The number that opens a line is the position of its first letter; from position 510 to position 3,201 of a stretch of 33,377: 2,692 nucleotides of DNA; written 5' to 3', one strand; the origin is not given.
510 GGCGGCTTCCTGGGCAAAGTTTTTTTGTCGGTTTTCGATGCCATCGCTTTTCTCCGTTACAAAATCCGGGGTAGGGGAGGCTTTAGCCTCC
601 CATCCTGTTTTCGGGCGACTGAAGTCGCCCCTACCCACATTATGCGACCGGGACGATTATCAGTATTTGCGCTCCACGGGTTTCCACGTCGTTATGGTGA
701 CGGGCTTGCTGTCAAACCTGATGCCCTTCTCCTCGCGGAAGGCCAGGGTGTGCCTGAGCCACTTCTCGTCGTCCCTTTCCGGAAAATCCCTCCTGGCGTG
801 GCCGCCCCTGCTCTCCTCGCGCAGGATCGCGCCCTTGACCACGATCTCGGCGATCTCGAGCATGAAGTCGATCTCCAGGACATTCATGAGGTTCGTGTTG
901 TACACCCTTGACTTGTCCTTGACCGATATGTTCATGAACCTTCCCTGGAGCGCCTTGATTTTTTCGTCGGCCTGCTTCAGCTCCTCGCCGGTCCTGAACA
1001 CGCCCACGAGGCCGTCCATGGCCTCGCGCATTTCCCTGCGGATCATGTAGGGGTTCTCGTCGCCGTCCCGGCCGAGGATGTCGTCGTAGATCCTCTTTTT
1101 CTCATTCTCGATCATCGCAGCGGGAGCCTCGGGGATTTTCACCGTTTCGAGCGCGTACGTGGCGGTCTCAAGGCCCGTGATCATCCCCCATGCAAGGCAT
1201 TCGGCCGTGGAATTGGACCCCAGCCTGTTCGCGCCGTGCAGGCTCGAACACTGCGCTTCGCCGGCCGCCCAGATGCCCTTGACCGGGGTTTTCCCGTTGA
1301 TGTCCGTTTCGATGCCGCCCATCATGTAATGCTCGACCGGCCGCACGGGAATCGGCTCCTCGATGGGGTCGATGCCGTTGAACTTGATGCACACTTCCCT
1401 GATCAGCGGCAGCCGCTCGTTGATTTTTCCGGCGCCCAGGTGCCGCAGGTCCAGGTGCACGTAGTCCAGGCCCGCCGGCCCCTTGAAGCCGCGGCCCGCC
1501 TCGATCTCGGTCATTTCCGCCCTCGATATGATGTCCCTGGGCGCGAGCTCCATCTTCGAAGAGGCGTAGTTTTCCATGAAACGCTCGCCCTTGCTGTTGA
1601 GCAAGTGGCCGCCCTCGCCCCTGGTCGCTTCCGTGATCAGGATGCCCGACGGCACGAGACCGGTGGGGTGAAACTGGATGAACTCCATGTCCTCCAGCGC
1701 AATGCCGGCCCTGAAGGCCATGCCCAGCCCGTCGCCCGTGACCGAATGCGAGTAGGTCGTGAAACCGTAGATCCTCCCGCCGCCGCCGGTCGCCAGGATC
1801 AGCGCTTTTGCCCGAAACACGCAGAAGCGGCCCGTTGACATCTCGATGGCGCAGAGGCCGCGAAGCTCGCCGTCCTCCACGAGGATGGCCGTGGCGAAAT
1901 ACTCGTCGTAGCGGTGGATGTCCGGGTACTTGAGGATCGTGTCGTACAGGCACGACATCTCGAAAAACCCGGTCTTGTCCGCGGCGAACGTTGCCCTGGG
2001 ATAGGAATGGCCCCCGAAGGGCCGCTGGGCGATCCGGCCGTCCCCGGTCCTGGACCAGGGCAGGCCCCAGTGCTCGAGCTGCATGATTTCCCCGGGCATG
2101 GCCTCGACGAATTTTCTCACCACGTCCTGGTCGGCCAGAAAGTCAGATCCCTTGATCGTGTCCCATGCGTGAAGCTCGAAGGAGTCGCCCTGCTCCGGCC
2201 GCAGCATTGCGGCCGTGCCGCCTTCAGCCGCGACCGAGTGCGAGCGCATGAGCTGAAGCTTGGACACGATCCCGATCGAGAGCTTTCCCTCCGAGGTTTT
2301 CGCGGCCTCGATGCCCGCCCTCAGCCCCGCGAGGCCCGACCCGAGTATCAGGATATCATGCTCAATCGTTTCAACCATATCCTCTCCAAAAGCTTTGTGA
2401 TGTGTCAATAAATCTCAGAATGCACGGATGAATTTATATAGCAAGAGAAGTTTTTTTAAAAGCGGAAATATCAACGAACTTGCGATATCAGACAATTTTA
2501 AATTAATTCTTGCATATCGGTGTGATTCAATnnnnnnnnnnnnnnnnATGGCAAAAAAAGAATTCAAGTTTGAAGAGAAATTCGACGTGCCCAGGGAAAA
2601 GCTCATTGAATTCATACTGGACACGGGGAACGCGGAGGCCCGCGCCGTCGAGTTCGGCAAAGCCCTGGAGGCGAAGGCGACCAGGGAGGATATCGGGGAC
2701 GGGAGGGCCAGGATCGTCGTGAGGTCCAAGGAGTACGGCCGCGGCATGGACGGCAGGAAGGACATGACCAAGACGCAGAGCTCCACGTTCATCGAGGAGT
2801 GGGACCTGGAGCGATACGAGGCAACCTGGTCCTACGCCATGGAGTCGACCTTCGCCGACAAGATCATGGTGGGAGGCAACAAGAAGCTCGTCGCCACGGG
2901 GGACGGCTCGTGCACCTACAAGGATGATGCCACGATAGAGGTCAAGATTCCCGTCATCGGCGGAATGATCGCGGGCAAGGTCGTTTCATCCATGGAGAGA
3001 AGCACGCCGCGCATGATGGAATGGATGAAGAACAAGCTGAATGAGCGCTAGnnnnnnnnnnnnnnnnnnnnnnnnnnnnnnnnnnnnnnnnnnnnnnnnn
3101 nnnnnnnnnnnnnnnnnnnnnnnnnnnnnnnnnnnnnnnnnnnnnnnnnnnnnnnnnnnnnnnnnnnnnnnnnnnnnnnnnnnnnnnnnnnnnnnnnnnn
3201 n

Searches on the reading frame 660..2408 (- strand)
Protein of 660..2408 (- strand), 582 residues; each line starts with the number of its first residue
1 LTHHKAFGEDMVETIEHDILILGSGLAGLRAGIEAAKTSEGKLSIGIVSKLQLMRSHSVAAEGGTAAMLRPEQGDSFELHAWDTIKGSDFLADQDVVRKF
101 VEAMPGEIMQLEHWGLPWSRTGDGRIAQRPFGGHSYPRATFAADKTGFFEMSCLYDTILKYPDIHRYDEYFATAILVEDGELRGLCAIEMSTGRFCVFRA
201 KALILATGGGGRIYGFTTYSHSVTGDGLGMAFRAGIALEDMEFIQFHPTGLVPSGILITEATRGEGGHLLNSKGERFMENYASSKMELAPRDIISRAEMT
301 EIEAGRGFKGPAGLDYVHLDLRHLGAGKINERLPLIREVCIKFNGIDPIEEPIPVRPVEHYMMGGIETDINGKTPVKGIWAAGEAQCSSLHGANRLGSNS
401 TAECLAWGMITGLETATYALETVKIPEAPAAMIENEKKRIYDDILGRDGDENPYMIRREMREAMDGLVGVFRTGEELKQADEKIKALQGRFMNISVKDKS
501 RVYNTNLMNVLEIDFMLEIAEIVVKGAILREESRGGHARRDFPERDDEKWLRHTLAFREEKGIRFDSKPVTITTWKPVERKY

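Call 8: search_protein_families(library=pfam, proteins=[window:660-2408:-], max_evalue=0.001)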
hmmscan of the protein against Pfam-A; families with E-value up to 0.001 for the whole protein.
window:660-2408:- (582 aa): 3 families
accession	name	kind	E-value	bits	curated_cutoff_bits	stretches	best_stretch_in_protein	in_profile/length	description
PF00890.30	FAD_binding_2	-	2.7e-106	356.7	20.4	1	18-400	1-413/414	FAD binding domain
PF02910.25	Succ_DH_flav_C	-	3.1e-43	147.2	20.8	1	457-582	1-130/130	Fumarate reductase flavoprotein C-term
PF07992.20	Pyr_redox_2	-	2.3e-05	24.4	26.1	0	18-45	2-26/291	Pyridine nucleotide-disulphide oxidoreductase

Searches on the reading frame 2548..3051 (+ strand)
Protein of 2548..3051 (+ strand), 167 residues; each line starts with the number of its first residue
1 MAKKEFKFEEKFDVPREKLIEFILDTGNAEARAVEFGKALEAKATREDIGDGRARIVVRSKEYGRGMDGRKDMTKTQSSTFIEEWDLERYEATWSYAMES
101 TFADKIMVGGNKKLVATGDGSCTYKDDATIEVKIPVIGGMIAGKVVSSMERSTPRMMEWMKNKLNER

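Call 8: search_protein_families(library=pfam, proteins=[window:2548-3051:+], max_evalue=0.001)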
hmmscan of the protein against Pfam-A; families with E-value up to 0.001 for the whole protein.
window:2548-3051:+ (167 aa): 1 family
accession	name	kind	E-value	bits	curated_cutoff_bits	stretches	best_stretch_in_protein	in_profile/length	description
PF10698.15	DUF2505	-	6.1e-09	36.6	26.9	1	11-153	5-147/158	Protein of unknown function (DUF2505)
